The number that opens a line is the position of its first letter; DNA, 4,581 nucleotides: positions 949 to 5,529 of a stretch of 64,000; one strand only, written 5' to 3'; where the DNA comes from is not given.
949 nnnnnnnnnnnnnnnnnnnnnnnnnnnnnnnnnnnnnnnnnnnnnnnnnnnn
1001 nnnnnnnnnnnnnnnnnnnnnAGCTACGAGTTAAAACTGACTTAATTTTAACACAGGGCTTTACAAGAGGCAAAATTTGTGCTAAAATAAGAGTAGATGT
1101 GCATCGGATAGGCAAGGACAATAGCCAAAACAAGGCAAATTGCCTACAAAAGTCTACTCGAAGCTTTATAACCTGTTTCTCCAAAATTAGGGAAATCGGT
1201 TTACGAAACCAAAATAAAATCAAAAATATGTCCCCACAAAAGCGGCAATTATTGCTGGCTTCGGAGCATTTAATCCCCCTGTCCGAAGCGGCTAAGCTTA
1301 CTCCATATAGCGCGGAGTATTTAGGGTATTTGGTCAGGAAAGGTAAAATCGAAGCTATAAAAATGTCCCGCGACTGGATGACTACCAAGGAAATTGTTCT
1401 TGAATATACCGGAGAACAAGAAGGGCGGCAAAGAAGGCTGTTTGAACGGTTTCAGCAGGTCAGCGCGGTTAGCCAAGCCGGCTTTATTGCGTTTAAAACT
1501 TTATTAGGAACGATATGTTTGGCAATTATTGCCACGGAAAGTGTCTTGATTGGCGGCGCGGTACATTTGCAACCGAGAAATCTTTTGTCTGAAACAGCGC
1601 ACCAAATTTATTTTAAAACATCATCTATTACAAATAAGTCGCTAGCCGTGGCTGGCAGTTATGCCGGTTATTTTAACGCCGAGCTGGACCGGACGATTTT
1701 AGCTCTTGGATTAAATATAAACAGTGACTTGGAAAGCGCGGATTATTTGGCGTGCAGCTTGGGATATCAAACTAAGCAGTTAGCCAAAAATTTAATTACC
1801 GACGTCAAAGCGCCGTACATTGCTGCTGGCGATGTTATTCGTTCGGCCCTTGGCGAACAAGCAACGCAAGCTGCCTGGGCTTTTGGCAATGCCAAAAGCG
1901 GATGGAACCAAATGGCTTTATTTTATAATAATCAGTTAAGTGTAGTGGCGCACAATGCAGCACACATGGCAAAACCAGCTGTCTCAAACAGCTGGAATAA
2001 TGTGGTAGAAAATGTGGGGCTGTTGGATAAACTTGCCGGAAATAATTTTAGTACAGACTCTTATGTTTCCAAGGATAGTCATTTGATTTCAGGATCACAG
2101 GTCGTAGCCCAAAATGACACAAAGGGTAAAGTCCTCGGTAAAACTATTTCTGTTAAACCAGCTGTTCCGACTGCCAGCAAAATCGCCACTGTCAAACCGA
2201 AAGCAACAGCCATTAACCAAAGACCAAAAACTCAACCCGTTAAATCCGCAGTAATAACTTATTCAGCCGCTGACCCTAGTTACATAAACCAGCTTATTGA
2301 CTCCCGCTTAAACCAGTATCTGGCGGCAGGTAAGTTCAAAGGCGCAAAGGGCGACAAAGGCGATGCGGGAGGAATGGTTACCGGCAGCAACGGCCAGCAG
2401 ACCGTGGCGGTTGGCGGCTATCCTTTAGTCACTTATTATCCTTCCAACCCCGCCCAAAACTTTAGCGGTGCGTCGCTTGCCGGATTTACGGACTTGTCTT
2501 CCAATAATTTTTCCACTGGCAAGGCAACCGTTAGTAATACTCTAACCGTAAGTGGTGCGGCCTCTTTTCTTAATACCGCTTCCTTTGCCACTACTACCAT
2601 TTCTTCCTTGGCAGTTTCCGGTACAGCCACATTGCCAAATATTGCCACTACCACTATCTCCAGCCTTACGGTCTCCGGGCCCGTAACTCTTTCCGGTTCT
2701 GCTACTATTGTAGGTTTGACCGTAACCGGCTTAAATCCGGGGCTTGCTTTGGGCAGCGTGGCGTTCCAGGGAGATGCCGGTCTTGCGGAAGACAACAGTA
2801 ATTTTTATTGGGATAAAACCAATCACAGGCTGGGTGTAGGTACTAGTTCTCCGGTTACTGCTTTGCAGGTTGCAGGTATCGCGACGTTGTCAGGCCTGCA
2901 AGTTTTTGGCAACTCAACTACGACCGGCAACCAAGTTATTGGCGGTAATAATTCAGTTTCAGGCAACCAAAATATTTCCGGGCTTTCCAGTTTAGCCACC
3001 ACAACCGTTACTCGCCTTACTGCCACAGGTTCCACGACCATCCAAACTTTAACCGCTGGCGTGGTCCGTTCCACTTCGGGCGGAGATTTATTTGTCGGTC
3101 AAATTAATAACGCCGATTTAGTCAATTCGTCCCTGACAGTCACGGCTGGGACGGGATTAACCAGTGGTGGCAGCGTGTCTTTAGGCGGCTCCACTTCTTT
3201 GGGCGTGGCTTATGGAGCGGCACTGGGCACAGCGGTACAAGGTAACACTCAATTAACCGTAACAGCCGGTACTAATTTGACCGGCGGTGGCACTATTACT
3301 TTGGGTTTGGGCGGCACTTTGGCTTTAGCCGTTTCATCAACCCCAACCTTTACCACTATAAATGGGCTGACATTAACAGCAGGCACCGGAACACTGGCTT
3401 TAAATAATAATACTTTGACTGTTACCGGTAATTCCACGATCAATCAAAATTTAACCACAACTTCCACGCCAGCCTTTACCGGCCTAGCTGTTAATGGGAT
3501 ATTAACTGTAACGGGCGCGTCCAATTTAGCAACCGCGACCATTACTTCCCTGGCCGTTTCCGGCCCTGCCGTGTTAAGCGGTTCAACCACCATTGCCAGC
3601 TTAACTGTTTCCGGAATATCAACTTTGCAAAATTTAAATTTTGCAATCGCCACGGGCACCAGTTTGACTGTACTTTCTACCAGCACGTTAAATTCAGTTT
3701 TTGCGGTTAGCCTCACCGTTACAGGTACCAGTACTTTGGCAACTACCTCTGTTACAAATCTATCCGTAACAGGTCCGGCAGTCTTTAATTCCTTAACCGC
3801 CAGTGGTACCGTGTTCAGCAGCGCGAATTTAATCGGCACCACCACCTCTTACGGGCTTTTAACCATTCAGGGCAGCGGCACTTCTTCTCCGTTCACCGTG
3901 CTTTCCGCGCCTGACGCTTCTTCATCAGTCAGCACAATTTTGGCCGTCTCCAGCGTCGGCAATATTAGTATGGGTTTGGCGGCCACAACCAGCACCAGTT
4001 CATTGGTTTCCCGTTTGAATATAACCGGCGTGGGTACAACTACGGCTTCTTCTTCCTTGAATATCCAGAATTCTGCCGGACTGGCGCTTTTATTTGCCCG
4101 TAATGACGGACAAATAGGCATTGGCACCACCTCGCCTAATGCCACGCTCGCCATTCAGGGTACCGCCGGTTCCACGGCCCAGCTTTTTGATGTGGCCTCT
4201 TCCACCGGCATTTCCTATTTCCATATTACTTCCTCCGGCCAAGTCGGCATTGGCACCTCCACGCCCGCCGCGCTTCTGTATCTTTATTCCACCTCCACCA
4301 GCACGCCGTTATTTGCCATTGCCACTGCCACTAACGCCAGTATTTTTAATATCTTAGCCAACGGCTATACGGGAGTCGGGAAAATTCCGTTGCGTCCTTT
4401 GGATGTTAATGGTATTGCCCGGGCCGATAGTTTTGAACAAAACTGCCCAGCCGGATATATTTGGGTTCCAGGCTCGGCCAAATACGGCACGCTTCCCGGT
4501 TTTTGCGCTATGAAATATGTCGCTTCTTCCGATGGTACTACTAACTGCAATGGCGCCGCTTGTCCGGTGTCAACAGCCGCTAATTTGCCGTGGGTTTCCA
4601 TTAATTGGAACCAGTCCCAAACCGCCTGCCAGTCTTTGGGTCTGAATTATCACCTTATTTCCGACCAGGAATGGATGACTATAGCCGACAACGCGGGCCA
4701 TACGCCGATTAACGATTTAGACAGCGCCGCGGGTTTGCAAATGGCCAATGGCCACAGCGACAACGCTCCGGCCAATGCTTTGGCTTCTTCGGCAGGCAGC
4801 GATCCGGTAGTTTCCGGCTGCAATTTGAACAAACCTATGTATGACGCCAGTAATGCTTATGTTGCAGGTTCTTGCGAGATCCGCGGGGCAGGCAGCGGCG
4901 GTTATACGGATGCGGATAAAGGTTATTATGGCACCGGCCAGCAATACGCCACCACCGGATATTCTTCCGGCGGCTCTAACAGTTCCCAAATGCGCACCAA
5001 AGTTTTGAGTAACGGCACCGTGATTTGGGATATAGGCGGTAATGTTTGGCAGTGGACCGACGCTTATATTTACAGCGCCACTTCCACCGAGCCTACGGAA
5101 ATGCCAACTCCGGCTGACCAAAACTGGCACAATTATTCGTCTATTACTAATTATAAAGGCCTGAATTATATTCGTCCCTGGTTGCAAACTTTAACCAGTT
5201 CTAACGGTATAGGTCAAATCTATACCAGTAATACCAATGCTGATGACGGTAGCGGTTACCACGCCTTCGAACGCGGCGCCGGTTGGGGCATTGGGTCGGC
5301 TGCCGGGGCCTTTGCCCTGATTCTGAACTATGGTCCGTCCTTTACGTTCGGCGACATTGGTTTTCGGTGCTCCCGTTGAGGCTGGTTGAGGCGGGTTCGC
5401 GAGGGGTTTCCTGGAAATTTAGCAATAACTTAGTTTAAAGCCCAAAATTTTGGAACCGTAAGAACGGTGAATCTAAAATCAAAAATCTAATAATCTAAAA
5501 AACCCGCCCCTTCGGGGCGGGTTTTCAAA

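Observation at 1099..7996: Complete diversity-generating retroelement with adenine-specific TR/VR mismatches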

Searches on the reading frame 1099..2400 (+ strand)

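Call 16: search_protein_families(library=pfam, proteins=[window:1099-2400:+], max_evalue=10)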
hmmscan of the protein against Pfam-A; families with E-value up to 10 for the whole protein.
window:1099-2400:+ (434 aa): 2 families
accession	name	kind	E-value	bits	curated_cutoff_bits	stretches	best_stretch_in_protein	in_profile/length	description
PF05359.17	DUF748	-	0.016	13.7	50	1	66-84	756-774/1037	Domain of Unknown Function (DUF748)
PF12728.13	HTH_17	-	0.16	12.7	27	1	62-103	5-46/51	Helix-turn-helix domain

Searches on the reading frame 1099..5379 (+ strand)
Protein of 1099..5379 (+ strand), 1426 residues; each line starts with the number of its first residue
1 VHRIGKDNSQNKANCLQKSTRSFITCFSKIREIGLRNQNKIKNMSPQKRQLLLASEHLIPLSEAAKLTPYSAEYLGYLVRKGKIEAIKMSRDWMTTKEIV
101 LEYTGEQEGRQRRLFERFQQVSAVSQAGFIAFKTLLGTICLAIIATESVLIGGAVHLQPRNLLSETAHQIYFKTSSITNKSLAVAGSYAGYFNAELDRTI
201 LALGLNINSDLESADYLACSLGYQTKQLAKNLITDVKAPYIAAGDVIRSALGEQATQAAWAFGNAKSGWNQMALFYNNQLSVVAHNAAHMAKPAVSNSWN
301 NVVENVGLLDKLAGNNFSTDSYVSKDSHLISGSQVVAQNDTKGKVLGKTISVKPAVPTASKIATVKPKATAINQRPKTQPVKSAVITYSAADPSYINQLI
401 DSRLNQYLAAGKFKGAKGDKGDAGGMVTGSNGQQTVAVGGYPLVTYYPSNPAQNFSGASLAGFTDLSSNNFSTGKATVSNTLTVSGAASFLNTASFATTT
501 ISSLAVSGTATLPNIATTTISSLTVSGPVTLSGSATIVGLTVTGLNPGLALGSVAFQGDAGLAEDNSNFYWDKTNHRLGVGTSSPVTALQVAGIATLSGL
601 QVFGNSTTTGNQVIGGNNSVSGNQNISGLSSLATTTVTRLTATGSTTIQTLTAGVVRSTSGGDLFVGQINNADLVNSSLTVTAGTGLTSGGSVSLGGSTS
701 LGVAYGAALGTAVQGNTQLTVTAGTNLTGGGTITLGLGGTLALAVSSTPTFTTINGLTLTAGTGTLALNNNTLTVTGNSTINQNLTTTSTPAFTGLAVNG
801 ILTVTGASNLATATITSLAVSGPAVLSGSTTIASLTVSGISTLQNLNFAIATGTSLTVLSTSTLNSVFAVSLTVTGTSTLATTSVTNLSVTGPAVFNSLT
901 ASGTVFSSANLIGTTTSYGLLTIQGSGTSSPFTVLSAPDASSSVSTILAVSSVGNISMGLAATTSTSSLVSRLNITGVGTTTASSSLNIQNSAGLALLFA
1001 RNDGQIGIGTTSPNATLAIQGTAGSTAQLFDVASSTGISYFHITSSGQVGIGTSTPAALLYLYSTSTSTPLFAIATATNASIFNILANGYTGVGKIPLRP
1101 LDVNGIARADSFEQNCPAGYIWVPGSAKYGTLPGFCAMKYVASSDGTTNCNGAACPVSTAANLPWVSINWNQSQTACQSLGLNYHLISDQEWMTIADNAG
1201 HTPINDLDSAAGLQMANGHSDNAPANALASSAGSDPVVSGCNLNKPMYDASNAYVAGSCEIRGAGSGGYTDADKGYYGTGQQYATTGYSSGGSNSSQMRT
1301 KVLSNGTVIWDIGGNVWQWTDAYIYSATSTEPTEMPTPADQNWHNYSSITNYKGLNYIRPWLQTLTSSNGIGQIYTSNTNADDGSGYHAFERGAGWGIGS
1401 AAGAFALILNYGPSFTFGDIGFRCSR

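Call 6: search_protein_families(library=pfam, proteins=[window:1099-5379:+], max_evalue=0.01)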
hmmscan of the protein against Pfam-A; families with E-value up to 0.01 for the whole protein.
window:1099-5379:+ (1426 aa): 0 families

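Call 7: search_protein_families(library=ncbifam, proteins=[window:1099-5379:+], max_evalue=0.01)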
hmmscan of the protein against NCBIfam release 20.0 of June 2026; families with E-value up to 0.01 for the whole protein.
window:1099-5379:+ (1426 aa): 0 families

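Call 30: list_cluster_members(proteins=[window:1228-5376:+, window:6122-6490:+, window:5597-5950:-])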
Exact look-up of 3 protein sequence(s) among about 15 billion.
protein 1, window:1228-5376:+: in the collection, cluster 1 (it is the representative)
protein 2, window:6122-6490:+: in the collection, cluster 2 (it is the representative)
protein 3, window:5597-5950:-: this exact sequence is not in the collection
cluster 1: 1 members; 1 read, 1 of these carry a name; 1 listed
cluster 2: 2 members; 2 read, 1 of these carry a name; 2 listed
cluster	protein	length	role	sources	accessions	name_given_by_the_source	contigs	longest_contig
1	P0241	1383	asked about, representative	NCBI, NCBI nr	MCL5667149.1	MAG: hypothetical protein M1383_05270 [Patescibacteria group bacterium] | hypothetical protein [Patescibacteria group bacterium]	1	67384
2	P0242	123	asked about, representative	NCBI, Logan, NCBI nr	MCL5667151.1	MAG: diversity-generating retroelement protein Avd [Patescibacteria group bacterium] | diversity-generating retroelement protein Avd [Patescibacteria group bacterium]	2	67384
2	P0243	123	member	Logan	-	-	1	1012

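Call 32: find_encoding_contigs(protein=P0242, flank=10000, max_places=10)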
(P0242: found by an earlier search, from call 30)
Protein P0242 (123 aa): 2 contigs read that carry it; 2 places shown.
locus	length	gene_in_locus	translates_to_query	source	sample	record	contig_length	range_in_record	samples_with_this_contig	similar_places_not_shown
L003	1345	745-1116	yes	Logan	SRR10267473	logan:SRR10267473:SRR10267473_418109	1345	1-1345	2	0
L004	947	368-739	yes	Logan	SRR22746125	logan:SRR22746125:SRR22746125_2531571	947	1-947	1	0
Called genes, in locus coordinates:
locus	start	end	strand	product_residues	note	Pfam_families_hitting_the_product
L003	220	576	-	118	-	-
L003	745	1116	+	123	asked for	PF22296:bAvd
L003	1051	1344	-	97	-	?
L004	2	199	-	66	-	?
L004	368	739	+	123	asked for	PF22296:bAvd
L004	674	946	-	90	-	?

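Call 33: find_encoding_contigs(protein=P0243, flank=10000, max_places=10)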
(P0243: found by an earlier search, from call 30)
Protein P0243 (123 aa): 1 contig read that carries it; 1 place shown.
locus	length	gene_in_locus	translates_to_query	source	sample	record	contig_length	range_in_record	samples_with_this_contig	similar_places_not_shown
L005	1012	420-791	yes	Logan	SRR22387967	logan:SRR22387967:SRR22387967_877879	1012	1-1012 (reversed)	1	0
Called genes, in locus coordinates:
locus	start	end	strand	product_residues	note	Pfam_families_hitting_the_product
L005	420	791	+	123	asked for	PF22296:bAvd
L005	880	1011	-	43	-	?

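Call 49: search_protein_families(library=phrogs, proteins=[window:1228-5379:+], max_evalue=0.001)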
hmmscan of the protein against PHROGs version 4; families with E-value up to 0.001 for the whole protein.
window:1228-5379:+ (1383 aa): 1 family
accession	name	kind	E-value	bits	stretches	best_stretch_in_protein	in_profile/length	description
phrog_2889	-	unknown function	7.8e-08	32.5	1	1106-1154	130-178/418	-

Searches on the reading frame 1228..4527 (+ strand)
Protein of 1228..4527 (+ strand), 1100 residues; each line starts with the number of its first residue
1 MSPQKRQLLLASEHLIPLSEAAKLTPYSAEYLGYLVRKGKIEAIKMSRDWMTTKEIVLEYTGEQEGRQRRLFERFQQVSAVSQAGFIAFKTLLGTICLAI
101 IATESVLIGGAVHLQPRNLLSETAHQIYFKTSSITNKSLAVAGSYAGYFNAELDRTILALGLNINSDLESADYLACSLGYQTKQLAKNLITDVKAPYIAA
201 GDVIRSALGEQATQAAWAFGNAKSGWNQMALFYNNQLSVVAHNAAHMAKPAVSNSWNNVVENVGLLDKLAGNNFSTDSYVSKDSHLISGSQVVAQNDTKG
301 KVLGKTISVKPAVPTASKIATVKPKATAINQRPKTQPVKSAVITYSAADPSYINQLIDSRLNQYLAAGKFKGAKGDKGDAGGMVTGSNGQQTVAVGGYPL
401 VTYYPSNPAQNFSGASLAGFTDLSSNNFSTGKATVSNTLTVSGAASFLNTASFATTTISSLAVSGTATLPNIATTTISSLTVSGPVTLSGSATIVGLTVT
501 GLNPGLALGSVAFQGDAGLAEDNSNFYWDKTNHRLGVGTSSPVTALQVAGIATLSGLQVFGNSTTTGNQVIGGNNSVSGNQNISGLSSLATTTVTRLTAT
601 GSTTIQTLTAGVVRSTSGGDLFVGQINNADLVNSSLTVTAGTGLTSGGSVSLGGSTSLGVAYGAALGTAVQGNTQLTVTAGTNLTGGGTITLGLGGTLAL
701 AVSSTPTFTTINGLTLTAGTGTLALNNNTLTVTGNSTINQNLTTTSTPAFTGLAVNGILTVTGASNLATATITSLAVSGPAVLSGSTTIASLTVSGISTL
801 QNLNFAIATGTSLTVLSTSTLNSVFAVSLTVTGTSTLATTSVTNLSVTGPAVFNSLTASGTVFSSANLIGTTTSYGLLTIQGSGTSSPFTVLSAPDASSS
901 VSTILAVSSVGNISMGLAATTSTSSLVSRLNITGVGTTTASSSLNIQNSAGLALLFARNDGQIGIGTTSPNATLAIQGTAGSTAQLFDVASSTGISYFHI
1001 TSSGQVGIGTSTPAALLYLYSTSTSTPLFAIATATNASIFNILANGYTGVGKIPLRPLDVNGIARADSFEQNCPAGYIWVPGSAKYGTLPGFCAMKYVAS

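Call 72: search_protein_representatives(protein=window:1228-4527:+)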
Query: 1100 residues. Proteins with E-value up to 0.001 (for the whole library): 3299; up to 1e-10: 456; up to 1e-30: 72. The best 150 are listed.
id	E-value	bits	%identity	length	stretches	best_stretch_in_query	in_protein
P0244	1.4e-73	265.2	51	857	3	346-553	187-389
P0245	6.8e-67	243.1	46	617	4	205-501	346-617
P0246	2.2e-63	231.4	39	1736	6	257-566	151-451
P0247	1.7e-62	228.5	42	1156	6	1-122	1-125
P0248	2.0e-61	224.9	38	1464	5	476-1018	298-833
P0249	1.2e-60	222.4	38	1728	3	306-804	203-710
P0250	1.3e-60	222.2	40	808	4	252-724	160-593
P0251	2.2e-58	214.9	41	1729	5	206-556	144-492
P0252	2.3e-58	214.8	45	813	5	293-588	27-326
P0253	1.8e-57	211.9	46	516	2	309-574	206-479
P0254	4.9e-57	210.4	42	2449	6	335-553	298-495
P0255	1.2e-55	205.9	34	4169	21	954-1058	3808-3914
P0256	1.5e-55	205.5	38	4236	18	341-498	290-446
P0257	2.6e-55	204.7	37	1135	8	456-663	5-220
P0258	3.8e-50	187.6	42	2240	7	545-738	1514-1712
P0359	6.0e-22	94.3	43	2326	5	970-1019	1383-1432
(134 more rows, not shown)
